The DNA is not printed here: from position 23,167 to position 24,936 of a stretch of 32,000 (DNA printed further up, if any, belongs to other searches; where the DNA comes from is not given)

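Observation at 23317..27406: Compact three-gene operon (winged-helix-like protein, ORC/Cdc6-like P-loop ATPase, PD-(D/E)xK nuclease): candidate uncharacterised defence or restriction-like system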

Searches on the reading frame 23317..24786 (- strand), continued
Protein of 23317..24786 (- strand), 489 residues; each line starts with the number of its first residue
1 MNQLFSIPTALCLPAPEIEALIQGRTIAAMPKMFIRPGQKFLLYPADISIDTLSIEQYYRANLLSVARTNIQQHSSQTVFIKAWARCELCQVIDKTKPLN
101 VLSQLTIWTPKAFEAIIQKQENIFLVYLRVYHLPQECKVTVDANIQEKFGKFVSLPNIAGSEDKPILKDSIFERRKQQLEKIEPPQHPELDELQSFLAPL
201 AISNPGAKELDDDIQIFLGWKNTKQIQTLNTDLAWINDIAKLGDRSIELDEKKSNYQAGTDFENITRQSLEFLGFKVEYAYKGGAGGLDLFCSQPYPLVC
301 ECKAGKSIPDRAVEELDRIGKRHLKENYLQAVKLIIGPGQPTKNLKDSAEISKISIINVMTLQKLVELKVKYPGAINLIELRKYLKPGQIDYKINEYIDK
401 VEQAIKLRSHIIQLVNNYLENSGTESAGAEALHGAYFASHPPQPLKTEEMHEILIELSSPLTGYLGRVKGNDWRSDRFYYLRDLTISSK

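Call 40: list_cluster_members(proteins=[P0442, P0458, P0470, P0483, P0433, P0469, P0405, P0445, P0477, P0493])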
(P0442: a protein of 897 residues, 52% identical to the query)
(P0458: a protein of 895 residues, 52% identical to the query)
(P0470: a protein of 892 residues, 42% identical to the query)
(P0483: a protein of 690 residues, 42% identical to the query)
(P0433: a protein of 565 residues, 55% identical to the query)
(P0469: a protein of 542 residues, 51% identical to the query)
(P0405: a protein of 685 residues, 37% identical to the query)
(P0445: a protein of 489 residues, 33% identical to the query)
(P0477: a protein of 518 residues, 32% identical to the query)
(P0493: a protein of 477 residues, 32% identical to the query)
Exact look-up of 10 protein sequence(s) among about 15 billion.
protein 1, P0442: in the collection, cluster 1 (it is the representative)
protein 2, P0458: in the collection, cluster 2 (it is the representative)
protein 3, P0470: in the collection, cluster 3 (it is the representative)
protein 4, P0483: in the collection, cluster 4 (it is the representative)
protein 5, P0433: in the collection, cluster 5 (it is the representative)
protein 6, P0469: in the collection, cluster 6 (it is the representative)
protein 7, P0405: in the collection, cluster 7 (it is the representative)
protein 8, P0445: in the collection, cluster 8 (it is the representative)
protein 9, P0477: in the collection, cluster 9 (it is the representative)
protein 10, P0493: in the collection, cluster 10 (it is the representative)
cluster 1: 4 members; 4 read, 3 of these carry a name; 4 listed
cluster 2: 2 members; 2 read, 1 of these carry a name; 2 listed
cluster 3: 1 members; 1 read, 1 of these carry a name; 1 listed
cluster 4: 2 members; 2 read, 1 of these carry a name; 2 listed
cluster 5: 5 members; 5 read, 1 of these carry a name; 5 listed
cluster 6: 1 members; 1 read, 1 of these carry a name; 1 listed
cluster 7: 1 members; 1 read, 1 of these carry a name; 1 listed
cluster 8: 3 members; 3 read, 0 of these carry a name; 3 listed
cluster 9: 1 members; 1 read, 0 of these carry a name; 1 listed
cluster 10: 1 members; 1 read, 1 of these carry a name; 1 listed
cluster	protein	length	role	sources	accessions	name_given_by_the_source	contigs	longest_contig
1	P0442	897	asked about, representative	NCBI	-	-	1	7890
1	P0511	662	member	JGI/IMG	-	hypothetical protein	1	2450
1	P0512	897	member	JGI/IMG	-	hypothetical protein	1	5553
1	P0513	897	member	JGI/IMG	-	hypothetical protein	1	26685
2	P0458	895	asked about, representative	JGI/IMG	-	hypothetical protein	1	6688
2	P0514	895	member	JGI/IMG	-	-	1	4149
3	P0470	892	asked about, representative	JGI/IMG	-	hypothetical protein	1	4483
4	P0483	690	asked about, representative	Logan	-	-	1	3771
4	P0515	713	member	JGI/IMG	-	hypothetical protein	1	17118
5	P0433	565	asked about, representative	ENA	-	-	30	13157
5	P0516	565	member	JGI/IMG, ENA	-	hypothetical protein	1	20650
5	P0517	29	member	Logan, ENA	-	-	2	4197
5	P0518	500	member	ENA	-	-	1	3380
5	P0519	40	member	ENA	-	-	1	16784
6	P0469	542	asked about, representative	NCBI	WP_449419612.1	tetratricopeptide repeat protein [Phormidium nigroviride]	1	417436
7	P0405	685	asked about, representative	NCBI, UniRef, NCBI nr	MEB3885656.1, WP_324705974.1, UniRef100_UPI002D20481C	DUF1802 family protein [Lyngbya sp. CCY1209] | DUF1802 family protein n=1 Tax=Lyngbya sp. CCY1209 TaxID=2886103 RepID=UPI002D20481C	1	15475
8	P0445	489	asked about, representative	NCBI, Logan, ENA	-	-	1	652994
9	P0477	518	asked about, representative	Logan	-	-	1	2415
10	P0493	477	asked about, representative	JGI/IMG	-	hypothetical protein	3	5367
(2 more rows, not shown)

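Call 63: search_dna_similar(query=window:23317-24786:-, collection=plasmids, mode=protein, max_rows=25)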
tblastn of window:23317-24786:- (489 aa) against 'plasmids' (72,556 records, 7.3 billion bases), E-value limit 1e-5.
No match.

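Call 65: search_dna_similar(query=window:23317-24786:-, collection=phages, mode=protein, max_rows=10)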
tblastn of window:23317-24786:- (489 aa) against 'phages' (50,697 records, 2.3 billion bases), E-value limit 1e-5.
No match.

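Call 66: find_related_loci(query=A1, collection=viral_contigs, flank=8000)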
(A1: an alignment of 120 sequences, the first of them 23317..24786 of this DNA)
Query A1 (489 aa) in viral_contigs; peptide patterns used: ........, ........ (x = any residue, [..] = any of these).
88 stretches matched a pattern, but none encodes a relative of the query by tblastn (E <= 1e-3).

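Call 68: find_encoding_contigs(protein=P0513, flank=8000, max_places=3)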
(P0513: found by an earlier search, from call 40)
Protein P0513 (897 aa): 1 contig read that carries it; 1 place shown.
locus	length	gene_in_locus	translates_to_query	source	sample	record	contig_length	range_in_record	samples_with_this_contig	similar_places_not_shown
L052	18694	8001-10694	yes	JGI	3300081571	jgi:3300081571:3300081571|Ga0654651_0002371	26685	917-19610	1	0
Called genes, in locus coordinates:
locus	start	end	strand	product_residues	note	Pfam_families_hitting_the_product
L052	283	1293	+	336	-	PF01383:CpcD, PF00667:FAD_binding_1 (faint), PF00970:FAD_binding_6 (faint), PF00175:NAD_binding_1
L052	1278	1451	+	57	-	-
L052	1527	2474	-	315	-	PF00535:Glycos_transf_2, PF10111:Glyco_tranf_2_2 (faint), PF13641:Glyco_tranf_2_3, PF13632:Glyco_trans_2_3 (weak)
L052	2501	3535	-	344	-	-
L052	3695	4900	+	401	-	PF13439:Glyco_transf_4, PF13579:Glyco_trans_4_4, PF00534:Glycos_transf_1, PF13692:Glyco_trans_1_4, PF13524:Glyco_trans_1_2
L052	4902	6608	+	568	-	-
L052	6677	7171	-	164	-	-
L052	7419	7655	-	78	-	PF15919:HicB_lk_antitox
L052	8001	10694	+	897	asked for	-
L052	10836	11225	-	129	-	PF01850:PIN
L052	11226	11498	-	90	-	PF10047:DUF2281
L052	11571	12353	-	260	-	PF13267:DUF4058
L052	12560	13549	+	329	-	PF01408:GFO_IDH_MocA, PF03447:NAD_binding_3 (weak), PF02894:GFO_IDH_MocA_C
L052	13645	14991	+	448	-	PF08448:PAS_4 (faint), PF00512:HisKA (faint), PF02518:HATPase_c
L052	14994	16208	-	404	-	PF00805:Pentapeptide (weak)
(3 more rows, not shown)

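Call 69: find_encoding_contigs(protein=P0515, flank=7000, max_places=2)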
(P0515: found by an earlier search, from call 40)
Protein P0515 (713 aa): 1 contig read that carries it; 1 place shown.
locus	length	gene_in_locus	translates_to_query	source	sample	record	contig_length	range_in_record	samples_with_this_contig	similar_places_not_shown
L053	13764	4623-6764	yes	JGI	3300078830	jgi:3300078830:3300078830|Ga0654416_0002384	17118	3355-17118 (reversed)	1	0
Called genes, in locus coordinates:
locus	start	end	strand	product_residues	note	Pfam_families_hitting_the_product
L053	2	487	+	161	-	PF00072:Response_reg, PF13518:HTH_28 (faint), PF00196:GerE, PF04545:Sigma70_r4 (weak), PF08281:Sigma70_r4_2, PF13384:HTH_23 (weak), PF13936:HTH_38 (weak)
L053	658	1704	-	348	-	PF10042:DUF2278, PF00932:LTD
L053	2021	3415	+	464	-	PF01590:GAF, PF13185:GAF_2 (weak), PF02518:HATPase_c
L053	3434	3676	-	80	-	-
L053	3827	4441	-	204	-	PF28474:DUF8412, PF13376:OmdA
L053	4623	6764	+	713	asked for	-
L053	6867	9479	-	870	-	-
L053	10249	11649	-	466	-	PF01523:PmbA_TldD_1st, PF19290:PmbA_TldD_2nd, PF19289:PmbA_TldD_3rd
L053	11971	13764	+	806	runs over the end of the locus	PF09587:PGA_cap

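Call 70: find_encoding_contigs(protein=P0516, flank=7000, max_places=2)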
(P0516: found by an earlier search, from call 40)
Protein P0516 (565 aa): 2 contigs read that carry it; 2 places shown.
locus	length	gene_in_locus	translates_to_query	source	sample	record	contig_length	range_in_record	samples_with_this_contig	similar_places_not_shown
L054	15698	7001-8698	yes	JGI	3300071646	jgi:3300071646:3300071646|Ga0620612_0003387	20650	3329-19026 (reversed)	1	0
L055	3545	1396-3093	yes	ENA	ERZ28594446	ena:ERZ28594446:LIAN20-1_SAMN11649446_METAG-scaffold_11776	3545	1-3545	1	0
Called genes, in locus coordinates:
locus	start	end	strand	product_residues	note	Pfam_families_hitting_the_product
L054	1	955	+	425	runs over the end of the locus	PF13409:GST_N_2, PF13417:GST_N_3, PF16865:GST_C_5 (weak), PF13410:GST_C_2 (weak)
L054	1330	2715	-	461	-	PF00999:Na_H_Exchanger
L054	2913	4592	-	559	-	PF00916:Sulfate_transp, PF01740:STAS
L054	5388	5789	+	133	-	-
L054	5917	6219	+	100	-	PF10047:DUF2281 (faint)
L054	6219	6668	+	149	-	PF01850:PIN (weak)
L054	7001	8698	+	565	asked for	PF02195:ParB_N (weak)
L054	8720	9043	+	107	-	PF14076:DUF4258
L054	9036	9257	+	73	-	-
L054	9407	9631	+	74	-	PF10047:DUF2281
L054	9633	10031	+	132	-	PF01850:PIN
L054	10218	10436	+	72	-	PF04255:DUF433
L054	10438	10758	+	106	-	PF18480:DUF5615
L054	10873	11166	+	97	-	-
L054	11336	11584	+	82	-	-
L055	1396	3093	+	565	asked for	PF02195:ParB_N (weak)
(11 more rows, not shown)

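Call 71: find_encoding_contigs(protein=P0469, flank=7000, max_places=2)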
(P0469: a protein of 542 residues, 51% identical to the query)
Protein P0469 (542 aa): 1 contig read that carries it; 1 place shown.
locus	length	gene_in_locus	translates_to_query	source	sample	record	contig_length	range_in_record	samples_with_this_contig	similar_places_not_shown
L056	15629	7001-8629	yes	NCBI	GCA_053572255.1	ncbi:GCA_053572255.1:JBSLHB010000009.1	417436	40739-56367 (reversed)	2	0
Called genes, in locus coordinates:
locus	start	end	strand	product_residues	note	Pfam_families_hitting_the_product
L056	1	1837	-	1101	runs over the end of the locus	PF25596:CPSase_L_D1, PF02655:ATP-grasp_3 (faint), PF02786:CPSase_L_D2, PF02787:CPSase_L_D3, PF25596:CPSase_L_D1, PF02222:ATP-grasp, PF02786:CPSase_L_D2, PF02142:MGS, +3 more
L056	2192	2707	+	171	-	PF13527:Acetyltransf_9, PF00583:Acetyltransf_1, PF13673:Acetyltransf_10 (weak), PF13508:Acetyltransf_7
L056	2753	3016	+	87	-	-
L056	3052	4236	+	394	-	PF03562:MltA, PF06725:3D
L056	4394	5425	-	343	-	-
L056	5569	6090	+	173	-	-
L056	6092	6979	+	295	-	-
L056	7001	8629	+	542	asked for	PF13414:TPR_11, PF13432:TPR_16, PF00515:TPR_1, PF07719:TPR_2, PF13181:TPR_8, PF13414:TPR_11, PF13424:TPR_12, PF13432:TPR_16, +52 more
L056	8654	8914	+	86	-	-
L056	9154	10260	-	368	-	PF00724:Oxidored_FMN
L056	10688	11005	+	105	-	PF01022:HTH_5, PF12840:HTH_20 (weak), PF13412:HTH_24 (weak)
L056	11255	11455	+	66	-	-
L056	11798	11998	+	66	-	-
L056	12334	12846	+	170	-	PF00156:Pribosyltran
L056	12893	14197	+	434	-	PF00171:Aldedh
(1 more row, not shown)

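Call 88: search_protein_families(library=pfam, proteins=[L027:7152-10163:+], max_evalue=0.001)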
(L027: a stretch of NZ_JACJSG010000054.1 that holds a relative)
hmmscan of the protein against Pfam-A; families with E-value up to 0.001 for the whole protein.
L027:7152-10163:+ (1003 aa): 4 families
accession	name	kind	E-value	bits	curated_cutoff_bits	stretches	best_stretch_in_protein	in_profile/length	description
PF00664.28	ABC_membrane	-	1.1e-57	196.3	28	1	447-716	1-273/274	ABC transporter transmembrane region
PF00005.33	ABC_tran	-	1.8e-33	116.5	25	1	780-929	1-137/137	ABC transporter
PF00027.35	cNMP_binding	-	2.6e-08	34.1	27.5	1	37-123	3-88/89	Cyclic nucleotide-binding domain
PF02463.25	SMC_N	-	1.6e-06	28.1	40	0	819-971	109-211/220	RecF/RecN/SMC N terminal domain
